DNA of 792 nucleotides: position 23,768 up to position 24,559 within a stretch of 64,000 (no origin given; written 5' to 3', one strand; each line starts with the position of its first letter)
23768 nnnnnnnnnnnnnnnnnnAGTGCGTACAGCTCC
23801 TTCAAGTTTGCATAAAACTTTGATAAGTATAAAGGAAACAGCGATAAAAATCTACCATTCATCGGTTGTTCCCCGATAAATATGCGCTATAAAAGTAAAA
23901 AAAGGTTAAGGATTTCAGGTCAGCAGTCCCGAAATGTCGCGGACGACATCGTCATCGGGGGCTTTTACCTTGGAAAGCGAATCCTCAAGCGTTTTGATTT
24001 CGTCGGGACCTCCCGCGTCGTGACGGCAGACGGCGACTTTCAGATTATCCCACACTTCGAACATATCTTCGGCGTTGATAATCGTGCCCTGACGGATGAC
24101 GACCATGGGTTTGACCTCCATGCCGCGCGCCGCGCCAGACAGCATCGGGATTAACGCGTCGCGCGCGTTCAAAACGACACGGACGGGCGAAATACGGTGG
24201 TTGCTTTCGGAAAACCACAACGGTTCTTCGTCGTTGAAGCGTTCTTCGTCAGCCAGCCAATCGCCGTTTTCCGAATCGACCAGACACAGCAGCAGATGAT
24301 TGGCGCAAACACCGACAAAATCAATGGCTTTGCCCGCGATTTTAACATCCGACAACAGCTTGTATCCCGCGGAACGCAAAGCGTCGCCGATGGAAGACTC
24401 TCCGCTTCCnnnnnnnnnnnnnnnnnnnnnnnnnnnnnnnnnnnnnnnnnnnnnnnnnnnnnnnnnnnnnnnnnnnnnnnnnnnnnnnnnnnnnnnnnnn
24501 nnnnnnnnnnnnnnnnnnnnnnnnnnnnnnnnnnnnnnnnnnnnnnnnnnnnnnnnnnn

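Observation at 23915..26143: Tandem paralogous membrane proteins with Trp-rich TM N-terminus and NERD-like C-terminal domain, co-oriented upstream of virD4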

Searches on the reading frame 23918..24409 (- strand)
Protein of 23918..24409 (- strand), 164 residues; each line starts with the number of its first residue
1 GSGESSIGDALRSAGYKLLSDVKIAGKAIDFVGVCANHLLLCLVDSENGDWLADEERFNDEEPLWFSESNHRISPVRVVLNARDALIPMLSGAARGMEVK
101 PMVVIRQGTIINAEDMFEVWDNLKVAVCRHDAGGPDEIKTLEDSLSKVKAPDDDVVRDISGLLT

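Call 47: search_solved_structures(query=A3, max_evalue=10, show_alignments=3)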
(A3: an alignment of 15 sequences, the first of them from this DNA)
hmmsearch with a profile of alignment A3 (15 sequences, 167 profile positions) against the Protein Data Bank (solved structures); distinct sequences matched with E-value up to 10: 1.
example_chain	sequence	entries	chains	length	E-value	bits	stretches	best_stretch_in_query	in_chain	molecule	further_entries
5tfp_A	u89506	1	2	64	0.12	14.9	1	60-111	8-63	Histone-lysine N-methyltransferase SETDB2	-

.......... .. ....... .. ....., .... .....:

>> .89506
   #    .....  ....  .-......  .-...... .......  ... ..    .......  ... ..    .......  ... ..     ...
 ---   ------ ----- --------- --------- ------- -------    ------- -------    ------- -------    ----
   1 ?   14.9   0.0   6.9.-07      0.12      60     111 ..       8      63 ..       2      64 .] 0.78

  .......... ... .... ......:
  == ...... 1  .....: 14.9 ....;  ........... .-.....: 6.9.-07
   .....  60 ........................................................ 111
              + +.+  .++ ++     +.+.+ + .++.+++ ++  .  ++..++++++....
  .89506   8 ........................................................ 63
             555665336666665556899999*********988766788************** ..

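Call 54: search_protein_representatives(alignment_id=A3)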
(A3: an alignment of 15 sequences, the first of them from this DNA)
Query: 15 sequences, 167 profile positions. Proteins with E-value up to 0.001 (for the whole library): 402; up to 1e-10: 200; up to 1e-30: 72. The best 150 are listed.
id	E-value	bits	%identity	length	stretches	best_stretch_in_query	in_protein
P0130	2.2e-62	225.6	-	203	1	2-166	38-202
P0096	1.3e-61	223.1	-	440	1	2-166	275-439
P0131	5.4e-60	217.8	-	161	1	7-166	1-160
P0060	6.7e-60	217.5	-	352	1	3-163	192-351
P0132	1.2e-59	216.7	-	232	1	5-166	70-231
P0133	1.7e-59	216.2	-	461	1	3-164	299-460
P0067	2.4e-59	215.7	-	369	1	3-162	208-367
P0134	7.0e-58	210.9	-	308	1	3-166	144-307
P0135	1.5e-57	209.9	-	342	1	3-164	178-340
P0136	1.5e-57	209.8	-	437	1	3-166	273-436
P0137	2.6e-57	209.1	-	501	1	4-166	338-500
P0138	1.5e-56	206.7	-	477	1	4-166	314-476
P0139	1.8e-56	206.4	-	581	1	2-166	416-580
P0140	3.5e-56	205.4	-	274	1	2-163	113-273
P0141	5.8e-56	204.7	-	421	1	3-166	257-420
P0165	8.4e-43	161.9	-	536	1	3-166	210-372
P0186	1.2e-33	132.1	-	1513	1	3-147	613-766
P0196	9.3e-31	122.7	-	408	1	4-166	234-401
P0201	1.3e-29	119.0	-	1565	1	6-164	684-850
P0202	5.2e-29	117.0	-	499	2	29-146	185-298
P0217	6.7e-23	97.1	-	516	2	46-148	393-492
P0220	2.4e-22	95.3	-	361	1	6-152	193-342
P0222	5.9e-22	94.1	-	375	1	4-164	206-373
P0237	1.5e-19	86.2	-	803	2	49-154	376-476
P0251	7.3e-16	74.2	-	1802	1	44-152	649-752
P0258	3.0e-15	72.3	-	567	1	23-148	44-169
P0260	5.4e-15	71.4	-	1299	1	6-130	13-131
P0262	8.6e-15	70.8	-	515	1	45-150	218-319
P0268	5.0e-14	68.3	-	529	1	36-131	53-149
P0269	5.6e-14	68.1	-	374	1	5-154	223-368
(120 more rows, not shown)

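Call 55: search_protein_families(library=pfam, proteins=[P0186, P0201, P0251, P0260, P0258, P0268, P0237, P0262, P0217, P0202], max_evalue=0.001)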
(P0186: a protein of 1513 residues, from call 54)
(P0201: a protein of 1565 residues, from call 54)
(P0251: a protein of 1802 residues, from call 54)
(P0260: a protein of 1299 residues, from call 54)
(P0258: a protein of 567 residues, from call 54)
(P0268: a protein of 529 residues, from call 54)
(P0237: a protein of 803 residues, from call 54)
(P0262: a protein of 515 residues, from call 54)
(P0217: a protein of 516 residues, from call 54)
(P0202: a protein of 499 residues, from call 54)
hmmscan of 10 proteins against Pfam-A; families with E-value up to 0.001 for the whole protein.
P0186 (1513 aa): 21 families
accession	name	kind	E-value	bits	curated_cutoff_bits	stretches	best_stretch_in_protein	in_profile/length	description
PF13424.12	TPR_12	-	1.4e-39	134.6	30.1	5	215-278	8-72/77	Tetratricopeptide repeat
PF16095.11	COR-A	-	4e-33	114.8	35.3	1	1034-1176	1-143/143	C-terminal of Roc, COR-A domain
PF25497.1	COR-B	-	8.8e-28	97.4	27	1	1202-1340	7-145/145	C-terminal of Roc, COR-B domain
PF00515.34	TPR_1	-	5.6e-27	92.9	27.8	0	253-279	3-29/34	Tetratricopeptide repeat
PF13176.12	TPR_7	-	6.5e-24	82.4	27.9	0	335-367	3-35/36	Tetratricopeptide repeat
PF13181.12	TPR_8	-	1.2e-22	78.5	25.7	0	333-360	3-30/34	Tetratricopeptide repeat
PF08477.19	Roc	-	2.1e-22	80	27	2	905-975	52-119/119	Ras of Complex, Roc, domain of DAPkinase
PF07719.23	TPR_2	-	3.1e-20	71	27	0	333-359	3-29/34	Tetratricopeptide repeat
PF13374.12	TPR_10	-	3.2e-20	71.9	27.5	0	251-278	2-29/42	Tetratricopeptide repeat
PF14938.12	SNAP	-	1.2e-14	54.9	25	2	469-610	49-190/282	Soluble NSF attachment protein, SNAP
PF13676.11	TIR_2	-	1.3e-14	55.2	28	1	1371-1481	2-106/122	TIR domain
PF13428.12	TPR_14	-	3.6e-11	43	23.5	0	501-522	7-28/44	Tetratricopeptide repeat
PF17874.7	TPR_MalT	-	2.5e-10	40.6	45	0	61-206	14-158/336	MalT-like TPR region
PF00071.28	Ras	-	9.2e-08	32.3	21.6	1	896-978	35-118/162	Ras family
PF13174.12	TPR_6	-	2.7e-07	31.2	26.3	0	500-524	5-29/33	Tetratricopeptide repeat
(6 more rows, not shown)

P0201 (1565 aa): 15 families
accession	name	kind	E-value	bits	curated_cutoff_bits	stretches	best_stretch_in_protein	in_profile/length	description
PF13424.12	TPR_12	-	6.4e-34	116.4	30.1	3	166-235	7-77/77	Tetratricopeptide repeat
PF16095.11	COR-A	-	6.1e-33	114.2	35.3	1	1099-1241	1-143/143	C-terminal of Roc, COR-A domain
PF25497.1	COR-B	-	1.1e-32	113.3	27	1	1263-1404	3-145/145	C-terminal of Roc, COR-B domain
PF08477.19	Roc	-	1.3e-23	83.9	27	2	967-1040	49-119/119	Ras of Complex, Roc, domain of DAPkinase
PF13676.11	TIR_2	-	1.2e-14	55.2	28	1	1421-1517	1-93/122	TIR domain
PF07719.23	TPR_2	-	1.1e-12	47.4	27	0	323-353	1-31/34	Tetratricopeptide repeat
PF13374.12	TPR_10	-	3.8e-11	43.1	27.5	0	245-275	4-34/42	Tetratricopeptide repeat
PF13181.12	TPR_8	-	4.4e-11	42.4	25.7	0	285-313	3-31/34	Tetratricopeptide repeat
PF00515.34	TPR_1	-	2.4e-10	40.2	27.8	0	530-555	8-33/34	Tetratricopeptide repeat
PF14938.12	SNAP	-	3.2e-09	37.1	25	0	575-688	86-199/282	Soluble NSF attachment protein, SNAP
PF13176.12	TPR_7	-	3.8e-08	33.2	27.9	0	289-309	5-25/36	Tetratricopeptide repeat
PF00071.28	Ras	-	6.9e-06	26.2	21.6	0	970-1043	44-118/162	Ras family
PF13428.12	TPR_14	-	4.2e-05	24.3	23.5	0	529-557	7-35/44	Tetratricopeptide repeat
PF17874.7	TPR_MalT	-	0.00012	22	45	0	212-309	89-187/336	MalT-like TPR region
PF00025.27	Arf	-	0.0003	20.8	22.3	0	967-1044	51-130/174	ADP-ribosylation factor family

P0251 (1802 aa): 0 families

P0260 (1299 aa): 20 families
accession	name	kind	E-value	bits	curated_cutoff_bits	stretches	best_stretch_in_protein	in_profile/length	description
PF00004.35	AAA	-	2.2e-32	112.7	21.2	2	519-634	2-116/131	ATPase family associated with various cellular activities (AAA)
PF17866.7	AAA_lid_6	-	1e-14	54.7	24.3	2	674-736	2-59/60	AAA lid domain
PF07728.20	AAA_5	-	2.4e-10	41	22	0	793-863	1-75/139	AAA domain (dynein-related subfamily)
PF13238.12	AAA_18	-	1e-09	39.3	29.4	0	521-617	4-91/128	AAA domain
PF01078.27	Mg_chelatase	-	2.9e-08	33.8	20.3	0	793-818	24-49/207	Magnesium chelatase, subunit ChlI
PF13401.12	AAA_22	-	4.5e-08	33.9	27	0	514-540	4-30/130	AAA domain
PF05496.18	RuvB_N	-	4.8e-08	33.4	27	0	791-868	33-98/159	Holliday junction DNA helicase RuvB P-loop domain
PF13521.12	AAA_28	-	6.5e-08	33.4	27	0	519-593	3-70/164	AAA domain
PF00005.33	ABC_tran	-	7e-08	33.6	25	0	517-571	13-65/137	ABC transporter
PF06309.17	Torsin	-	9.8e-08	32.6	27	0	1068-1093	50-75/127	Torsin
PF13604.12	AAA_30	-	2.1e-07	31.3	27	0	515-587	18-97/191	AAA domain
PF13191.12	AAA_16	-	2.3e-07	31.9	32.6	0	793-823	26-57/167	AAA ATPase domain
PF13245.12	AAA_19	-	3.6e-07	30.9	25.1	0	513-546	9-42/134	AAA domain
PF20720.3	nSTAND3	-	1.8e-06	28.1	27.2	0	794-819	20-45/155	Novel STAND NTPase 3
PF00910.28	RNA_helicase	-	1.3e-05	26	21.5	0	795-826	2-34/105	RNA helicase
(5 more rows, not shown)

P0258 (567 aa): 3 families
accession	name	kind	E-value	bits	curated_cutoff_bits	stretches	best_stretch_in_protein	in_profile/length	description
PF00004.35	AAA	-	4.7e-14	53.4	21.2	1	336-466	2-129/131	ATPase family associated with various cellular activities (AAA)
PF17866.7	AAA_lid_6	-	6.8e-13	48.9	24.3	1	494-552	4-60/60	AAA lid domain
PF13401.12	AAA_22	-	0.00027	21.7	27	0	335-364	8-33/130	AAA domain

P0268 (529 aa): 2 families
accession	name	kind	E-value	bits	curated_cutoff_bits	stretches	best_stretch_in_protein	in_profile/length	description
PF00004.35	AAA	-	1.6e-12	48.4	21.2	1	286-397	2-111/131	ATPase family associated with various cellular activities (AAA)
PF17866.7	AAA_lid_6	-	3.8e-06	27.3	24.3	1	444-506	1-59/60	AAA lid domain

P0237 (803 aa): 0 families

P0262 (515 aa): 0 families

P0217 (516 aa): 0 families

P0202 (499 aa): 0 families

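Call 58: list_cluster_members(proteins=[P0186, P0201, P0251, P0260, P0258, P0268, P0237, P0262, P0217, P0165])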
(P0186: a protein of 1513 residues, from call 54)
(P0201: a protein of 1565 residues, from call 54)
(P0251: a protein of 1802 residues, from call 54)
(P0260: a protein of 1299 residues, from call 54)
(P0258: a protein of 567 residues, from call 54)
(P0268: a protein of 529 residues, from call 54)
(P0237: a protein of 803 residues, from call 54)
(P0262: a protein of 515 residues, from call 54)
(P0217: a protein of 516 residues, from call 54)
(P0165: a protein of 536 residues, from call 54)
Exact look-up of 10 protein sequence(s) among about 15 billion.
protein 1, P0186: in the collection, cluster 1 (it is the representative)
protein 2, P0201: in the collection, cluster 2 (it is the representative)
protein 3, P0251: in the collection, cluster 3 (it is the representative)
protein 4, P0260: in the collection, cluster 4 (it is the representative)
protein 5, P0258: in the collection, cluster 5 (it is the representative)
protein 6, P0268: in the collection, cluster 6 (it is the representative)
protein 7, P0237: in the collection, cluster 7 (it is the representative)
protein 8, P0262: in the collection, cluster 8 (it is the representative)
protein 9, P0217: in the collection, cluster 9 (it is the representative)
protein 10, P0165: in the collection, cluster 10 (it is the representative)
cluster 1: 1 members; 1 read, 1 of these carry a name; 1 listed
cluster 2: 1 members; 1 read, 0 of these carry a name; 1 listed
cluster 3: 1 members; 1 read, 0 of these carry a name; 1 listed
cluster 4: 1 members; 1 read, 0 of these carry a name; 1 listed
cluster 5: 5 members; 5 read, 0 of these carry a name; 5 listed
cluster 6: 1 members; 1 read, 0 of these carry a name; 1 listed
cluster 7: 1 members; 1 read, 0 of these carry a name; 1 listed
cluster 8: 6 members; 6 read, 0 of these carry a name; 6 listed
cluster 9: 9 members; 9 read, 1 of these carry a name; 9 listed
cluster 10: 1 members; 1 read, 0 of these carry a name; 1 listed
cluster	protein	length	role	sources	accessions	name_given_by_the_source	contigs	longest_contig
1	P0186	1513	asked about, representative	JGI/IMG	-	tetratricopeptide (TPR) repeat protein/GTPase SAR1 family protein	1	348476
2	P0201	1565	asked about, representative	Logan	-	-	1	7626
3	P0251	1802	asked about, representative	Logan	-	-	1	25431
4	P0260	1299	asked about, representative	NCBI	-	-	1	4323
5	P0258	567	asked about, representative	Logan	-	-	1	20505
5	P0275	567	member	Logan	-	-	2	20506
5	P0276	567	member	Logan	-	-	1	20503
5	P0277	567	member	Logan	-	-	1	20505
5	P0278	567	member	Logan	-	-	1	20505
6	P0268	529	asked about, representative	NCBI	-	-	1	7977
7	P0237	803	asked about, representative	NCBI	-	-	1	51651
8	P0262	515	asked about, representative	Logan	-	-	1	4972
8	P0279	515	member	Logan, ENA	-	-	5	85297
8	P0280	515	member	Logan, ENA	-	-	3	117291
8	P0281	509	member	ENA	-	-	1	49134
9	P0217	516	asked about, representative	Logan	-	-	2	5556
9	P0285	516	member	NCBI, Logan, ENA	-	-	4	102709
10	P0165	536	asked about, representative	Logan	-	-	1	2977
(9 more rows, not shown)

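Call 59: find_encoding_contigs(protein=P0285, flank=8000, max_places=1)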
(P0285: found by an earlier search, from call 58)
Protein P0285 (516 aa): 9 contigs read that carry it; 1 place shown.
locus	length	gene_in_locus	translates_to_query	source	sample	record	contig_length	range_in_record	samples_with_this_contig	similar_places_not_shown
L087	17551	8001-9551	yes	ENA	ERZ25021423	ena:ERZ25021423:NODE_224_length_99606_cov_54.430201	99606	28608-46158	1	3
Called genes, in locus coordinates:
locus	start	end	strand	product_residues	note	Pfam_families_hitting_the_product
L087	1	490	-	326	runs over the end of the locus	PF00670:AdoHcyase_NAD, PF02826:2-Hacid_dh_C, PF07991:KARI_N, PF01450:KARI_C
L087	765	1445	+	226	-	PF00318:Ribosomal_S2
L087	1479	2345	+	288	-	PF00889:EF_TS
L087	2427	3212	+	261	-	PF00005:ABC_tran, PF13304:AAA_21 (faint)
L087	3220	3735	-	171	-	-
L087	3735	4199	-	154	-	PF22811:Zn_ribbon_NrdR, PF03477:ATP-cone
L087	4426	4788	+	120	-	PF00462:Glutaredoxin (weak), PF03960:ArsC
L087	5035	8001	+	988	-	PF13401:AAA_22 (faint), PF05496:RuvB_N (faint), PF00005:ABC_tran (faint), PF00910:RNA_helicase (faint), PF07724:AAA_2, PF07728:AAA_5 (weak), PF00004:AAA, PF01434:Peptidase_M41, +5 more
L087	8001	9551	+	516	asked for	-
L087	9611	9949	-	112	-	-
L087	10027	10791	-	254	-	PF00106:adh_short, PF13561:adh_short_C2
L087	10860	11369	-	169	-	-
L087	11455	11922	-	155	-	PF01047:MarR (weak)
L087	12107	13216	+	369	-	PF01168:Ala_racemase_N, PF00842:Ala_racemase_C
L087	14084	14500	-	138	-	PF02472:ExbD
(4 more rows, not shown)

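Call 60: find_encoding_contigs(protein=P0280, flank=8000, max_places=1)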
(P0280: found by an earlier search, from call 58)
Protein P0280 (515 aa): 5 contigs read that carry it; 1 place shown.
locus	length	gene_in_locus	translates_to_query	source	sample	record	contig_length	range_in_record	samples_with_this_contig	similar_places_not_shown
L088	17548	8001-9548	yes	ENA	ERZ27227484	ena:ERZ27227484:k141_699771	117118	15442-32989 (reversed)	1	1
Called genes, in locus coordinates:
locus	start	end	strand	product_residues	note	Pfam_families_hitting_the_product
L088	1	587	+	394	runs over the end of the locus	PF17785:PUA_3, PF10672:Methyltrans_SAM, PF02475:TRM5-TYW2_MTfase (weak), PF05175:MTS, PF06325:PrmA, PF03602:Cons_hypoth95, PF13649:Methyltransf_25, PF13847:Methyltransf_31, +1 more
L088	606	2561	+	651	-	-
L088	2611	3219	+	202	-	-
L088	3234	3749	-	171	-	-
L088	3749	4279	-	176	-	PF22811:Zn_ribbon_NrdR, PF03477:ATP-cone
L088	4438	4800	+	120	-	PF00462:Glutaredoxin (faint), PF03960:ArsC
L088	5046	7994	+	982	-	PF05496:RuvB_N (faint), PF07724:AAA_2, PF13191:AAA_16 (faint), PF13245:AAA_19 (faint), PF13401:AAA_22 (faint), PF00004:AAA, PF07728:AAA_5, PF01434:Peptidase_M41, +1 more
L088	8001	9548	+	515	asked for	-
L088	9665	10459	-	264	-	PF00106:adh_short, PF13561:adh_short_C2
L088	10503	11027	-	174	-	-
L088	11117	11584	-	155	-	PF01047:MarR (weak), PF13463:HTH_27 (faint)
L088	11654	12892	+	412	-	PF01168:Ala_racemase_N, PF00842:Ala_racemase_C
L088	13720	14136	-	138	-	PF02472:ExbD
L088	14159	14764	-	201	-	PF01618:MotA_ExbB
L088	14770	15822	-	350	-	-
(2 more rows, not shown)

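Call 63: find_encoding_contigs(protein=P0196, flank=7000, max_places=1)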
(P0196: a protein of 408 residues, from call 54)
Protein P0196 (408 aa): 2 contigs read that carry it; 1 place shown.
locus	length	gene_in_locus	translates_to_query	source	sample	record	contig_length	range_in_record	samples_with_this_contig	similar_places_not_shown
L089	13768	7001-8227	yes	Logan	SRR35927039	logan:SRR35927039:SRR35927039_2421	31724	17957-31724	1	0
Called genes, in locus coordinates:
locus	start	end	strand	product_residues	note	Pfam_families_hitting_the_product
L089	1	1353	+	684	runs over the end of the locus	PF00069:Pkinase (weak)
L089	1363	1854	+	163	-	-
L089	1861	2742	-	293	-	PF04542:Sigma70_r2, PF04545:Sigma70_r4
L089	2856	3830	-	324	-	PF00849:PseudoU_synth_2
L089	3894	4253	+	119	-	-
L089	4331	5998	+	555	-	-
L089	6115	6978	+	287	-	-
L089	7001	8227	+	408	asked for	-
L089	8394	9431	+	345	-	PF09073:BUD22 (faint)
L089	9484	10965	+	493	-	-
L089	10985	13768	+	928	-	?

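Call 64: find_encoding_contigs(protein=P0220, flank=7000, max_places=1)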
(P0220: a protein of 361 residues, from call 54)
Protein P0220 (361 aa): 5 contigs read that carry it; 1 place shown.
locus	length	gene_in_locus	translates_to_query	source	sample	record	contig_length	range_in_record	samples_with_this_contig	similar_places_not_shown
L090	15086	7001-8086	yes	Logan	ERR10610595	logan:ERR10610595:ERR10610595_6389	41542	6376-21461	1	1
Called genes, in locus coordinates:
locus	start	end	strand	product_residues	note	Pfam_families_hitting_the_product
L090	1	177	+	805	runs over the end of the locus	PF02518:HATPase_c, PF00204:DNA_gyraseB, PF01751:Toprim, PF21249:GyrB_hook, PF00986:DNA_gyraseB_C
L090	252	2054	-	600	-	PF14559:TPR_19 (weak), PF13432:TPR_16, PF13424:TPR_12, PF13489:Methyltransf_23, PF08241:Methyltransf_11, PF08242:Methyltransf_12, PF13649:Methyltransf_25, PF13847:Methyltransf_31, +22 more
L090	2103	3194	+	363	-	PF01702:TGT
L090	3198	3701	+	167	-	PF05258:DciA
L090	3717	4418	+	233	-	PF13462:Thioredoxin_4, PF01323:DSBA (faint)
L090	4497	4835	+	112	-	PF09527:ATPase_gene1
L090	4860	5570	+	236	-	PF00119:ATP-synt_A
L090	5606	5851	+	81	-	PF00137:ATP-synt_C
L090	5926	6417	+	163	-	PF02326:YMF19, PF28006:HpsJ (weak), PF00430:ATP-synt_B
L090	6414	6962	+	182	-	PF00430:ATP-synt_B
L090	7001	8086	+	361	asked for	-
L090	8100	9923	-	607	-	PF01464:SLT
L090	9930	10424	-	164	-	-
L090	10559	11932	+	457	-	PF01225:Mur_ligase, PF08245:Mur_ligase_M, PF02875:Mur_ligase_C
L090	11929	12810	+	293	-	PF02016:Peptidase_S66, PF17676:Peptidase_S66C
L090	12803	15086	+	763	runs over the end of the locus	PF01136:Peptidase_U32, PF12392:DUF3656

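Call 65: find_encoding_contigs(protein=P0222, flank=7000, max_places=1)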
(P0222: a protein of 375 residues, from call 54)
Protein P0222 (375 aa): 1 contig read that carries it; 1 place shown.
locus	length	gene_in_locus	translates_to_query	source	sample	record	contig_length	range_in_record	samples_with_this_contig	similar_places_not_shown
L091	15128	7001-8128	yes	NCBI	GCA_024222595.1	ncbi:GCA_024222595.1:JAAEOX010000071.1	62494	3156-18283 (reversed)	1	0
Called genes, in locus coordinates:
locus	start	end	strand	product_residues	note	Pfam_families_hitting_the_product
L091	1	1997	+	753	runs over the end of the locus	PF04453:LptD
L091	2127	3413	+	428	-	PF13623:SurA_N_2 (weak), PF13624:SurA_N_3, PF09312:SurA_N, PF13145:Rotamase_2 (weak), PF13616:Rotamase_3, PF00639:Rotamase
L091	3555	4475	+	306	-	PF00398:RrnaAD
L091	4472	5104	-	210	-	PF03602:Cons_hypoth95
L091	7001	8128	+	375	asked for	-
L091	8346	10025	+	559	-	-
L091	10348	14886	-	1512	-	-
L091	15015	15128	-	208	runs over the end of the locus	PF01612:DNA_pol_A_exo1, PF13482:RNase_H_2 (faint)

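Call 66: find_encoding_contigs(protein=P0269, flank=7000, max_places=1)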
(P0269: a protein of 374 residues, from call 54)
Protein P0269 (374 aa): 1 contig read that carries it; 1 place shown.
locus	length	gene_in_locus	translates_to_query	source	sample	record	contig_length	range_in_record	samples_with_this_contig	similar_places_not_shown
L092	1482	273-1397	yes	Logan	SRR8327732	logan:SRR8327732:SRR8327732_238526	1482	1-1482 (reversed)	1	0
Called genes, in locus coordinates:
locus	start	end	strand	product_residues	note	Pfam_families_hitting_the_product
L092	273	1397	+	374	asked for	-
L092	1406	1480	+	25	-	?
